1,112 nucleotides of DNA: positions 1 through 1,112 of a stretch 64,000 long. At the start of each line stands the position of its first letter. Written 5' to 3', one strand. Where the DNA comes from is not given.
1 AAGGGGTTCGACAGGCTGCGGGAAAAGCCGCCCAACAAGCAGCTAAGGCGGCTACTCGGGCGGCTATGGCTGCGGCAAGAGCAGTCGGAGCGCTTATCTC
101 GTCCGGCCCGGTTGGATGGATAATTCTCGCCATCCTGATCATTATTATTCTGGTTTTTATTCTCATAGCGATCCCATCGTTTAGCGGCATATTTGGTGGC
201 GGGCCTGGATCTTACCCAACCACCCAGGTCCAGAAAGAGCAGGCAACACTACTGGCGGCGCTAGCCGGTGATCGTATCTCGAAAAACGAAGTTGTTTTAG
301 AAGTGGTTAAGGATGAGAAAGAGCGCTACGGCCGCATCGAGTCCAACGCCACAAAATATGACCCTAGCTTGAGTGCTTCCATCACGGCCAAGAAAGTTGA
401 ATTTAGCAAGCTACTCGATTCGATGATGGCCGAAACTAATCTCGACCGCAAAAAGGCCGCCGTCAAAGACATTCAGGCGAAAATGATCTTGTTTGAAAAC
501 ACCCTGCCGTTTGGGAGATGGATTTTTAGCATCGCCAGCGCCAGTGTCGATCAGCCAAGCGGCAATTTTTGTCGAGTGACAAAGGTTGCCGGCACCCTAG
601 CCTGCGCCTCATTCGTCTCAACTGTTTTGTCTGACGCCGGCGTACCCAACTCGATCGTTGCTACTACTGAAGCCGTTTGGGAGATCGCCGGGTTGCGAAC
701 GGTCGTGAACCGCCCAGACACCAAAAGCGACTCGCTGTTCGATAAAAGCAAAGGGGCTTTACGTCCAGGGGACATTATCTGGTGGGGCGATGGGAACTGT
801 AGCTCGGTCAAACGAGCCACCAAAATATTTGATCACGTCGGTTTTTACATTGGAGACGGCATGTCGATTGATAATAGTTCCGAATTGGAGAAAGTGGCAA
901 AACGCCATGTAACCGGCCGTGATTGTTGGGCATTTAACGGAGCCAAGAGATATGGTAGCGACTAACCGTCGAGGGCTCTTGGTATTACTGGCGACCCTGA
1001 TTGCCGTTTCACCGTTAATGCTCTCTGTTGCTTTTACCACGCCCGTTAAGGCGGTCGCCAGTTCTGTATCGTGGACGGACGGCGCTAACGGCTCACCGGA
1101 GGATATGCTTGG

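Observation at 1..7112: Operon of membrane-anchored secreted cell-wall-hydrolase-type peptidases flanking a 1460-aa giant protein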

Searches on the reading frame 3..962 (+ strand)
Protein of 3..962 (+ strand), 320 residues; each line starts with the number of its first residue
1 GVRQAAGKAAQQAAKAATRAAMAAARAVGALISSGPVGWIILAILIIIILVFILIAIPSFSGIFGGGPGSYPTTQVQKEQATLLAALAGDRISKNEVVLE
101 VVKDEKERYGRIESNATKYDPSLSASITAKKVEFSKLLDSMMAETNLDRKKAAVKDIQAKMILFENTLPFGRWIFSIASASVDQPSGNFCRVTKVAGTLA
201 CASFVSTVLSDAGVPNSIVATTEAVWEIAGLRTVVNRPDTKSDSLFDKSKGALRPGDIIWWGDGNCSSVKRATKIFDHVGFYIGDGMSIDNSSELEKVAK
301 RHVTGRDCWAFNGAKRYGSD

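Call 6: search_protein_families(library=pfam, proteins=[window:3-962:+], max_evalue=1)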
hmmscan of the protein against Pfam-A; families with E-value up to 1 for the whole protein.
window:3-962:+ (320 aa): 3 families
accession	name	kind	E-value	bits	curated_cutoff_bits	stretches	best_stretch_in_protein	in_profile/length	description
PF00877.26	NLPC_P60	-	0.0021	18.5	23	1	201-304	16-92/105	NlpC/P60 family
PF13624.11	SurA_N_3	-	0.015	15.6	27.2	1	38-151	11-105/162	SurA-like N-terminal domain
PF05257.22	CHAP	-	0.028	15.3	26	1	200-282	10-66/81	CHAP domain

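Call 8: search_protein_families(library=ncbifam, proteins=[window:3-962:+], max_evalue=0.1)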
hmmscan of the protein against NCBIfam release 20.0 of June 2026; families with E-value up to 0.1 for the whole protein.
window:3-962:+ (320 aa): 1 family
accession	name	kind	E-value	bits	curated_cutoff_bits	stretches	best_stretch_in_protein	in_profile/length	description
NF045974.1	conju_CD1108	subfamily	0.0037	17.1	100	1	5-85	21-100/190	CD1108 family mobile element protein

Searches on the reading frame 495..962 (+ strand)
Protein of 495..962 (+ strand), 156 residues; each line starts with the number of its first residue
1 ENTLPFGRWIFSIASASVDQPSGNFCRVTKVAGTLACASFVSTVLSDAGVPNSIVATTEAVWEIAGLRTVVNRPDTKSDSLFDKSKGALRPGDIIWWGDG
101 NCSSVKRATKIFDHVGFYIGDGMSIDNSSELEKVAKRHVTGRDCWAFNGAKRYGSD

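Call 54: search_solved_structures(query=A6, max_evalue=1, show_alignments=2)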
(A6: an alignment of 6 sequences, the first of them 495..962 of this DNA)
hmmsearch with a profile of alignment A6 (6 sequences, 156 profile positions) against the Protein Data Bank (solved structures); distinct sequences matched with E-value up to 1: 28.
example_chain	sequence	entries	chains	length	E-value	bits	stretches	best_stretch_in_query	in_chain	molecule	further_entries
7cfl_A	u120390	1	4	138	7.4e-07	32.9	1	69-146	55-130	Putative cell wall hydrolase phosphatase-associated protein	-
3h41_A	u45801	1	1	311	0.00019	25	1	54-153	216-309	NLP/P60 family protein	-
6bim_A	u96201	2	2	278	0.001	22.6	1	62-135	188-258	Clan CA, family C40, NlpC/P60 superfamily cysteine peptidase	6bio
7v6s_A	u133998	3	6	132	0.0011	22.6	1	84-152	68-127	Murein DD-endopeptidase MepS/Murein LD-carboxypeptidase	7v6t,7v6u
2k1g_A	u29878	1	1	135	0.0011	22.5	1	84-152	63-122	Lipoprotein spr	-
8xud_I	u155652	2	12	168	0.0017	21.9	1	85-152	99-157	Murein DD-endopeptidase MepS/Murein LD-carboxypeptidase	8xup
6biq_A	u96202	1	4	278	0.0023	21.5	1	57-137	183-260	Clan CA, family C40, NlpC/P60 superfamily cysteine peptidase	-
3npf_A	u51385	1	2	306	0.0027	21.3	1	87-132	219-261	putative dipeptidyl-peptidase VI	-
8v3w_H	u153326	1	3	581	0.0054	20.3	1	68-152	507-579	Hub-Hydrolase (CD1368)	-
3pvq_A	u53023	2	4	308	0.014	19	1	87-126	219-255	Dipeptidyl-peptidase VI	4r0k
8i2f_B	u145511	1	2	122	0.018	18.6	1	61-153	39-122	Probable peptidoglycan endopeptidase LytE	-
8i2d_A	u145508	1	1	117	0.021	18.4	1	61-153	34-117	Probable peptidoglycan endopeptidase LytE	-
4xcm_A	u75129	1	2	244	0.031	17.8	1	87-153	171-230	Cell wall-binding endopeptidase-related protein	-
4eyz_A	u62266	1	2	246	0.041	17.4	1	86-124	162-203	Cellulosome-related protein module from Ruminococcus flavefaciens that resembles papain-li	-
3i86_A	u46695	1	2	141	0.054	17.1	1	86-139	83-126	Putative uncharacterized protein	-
2hbw_A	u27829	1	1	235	0.13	15.8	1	87-133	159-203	NLP/P60 protein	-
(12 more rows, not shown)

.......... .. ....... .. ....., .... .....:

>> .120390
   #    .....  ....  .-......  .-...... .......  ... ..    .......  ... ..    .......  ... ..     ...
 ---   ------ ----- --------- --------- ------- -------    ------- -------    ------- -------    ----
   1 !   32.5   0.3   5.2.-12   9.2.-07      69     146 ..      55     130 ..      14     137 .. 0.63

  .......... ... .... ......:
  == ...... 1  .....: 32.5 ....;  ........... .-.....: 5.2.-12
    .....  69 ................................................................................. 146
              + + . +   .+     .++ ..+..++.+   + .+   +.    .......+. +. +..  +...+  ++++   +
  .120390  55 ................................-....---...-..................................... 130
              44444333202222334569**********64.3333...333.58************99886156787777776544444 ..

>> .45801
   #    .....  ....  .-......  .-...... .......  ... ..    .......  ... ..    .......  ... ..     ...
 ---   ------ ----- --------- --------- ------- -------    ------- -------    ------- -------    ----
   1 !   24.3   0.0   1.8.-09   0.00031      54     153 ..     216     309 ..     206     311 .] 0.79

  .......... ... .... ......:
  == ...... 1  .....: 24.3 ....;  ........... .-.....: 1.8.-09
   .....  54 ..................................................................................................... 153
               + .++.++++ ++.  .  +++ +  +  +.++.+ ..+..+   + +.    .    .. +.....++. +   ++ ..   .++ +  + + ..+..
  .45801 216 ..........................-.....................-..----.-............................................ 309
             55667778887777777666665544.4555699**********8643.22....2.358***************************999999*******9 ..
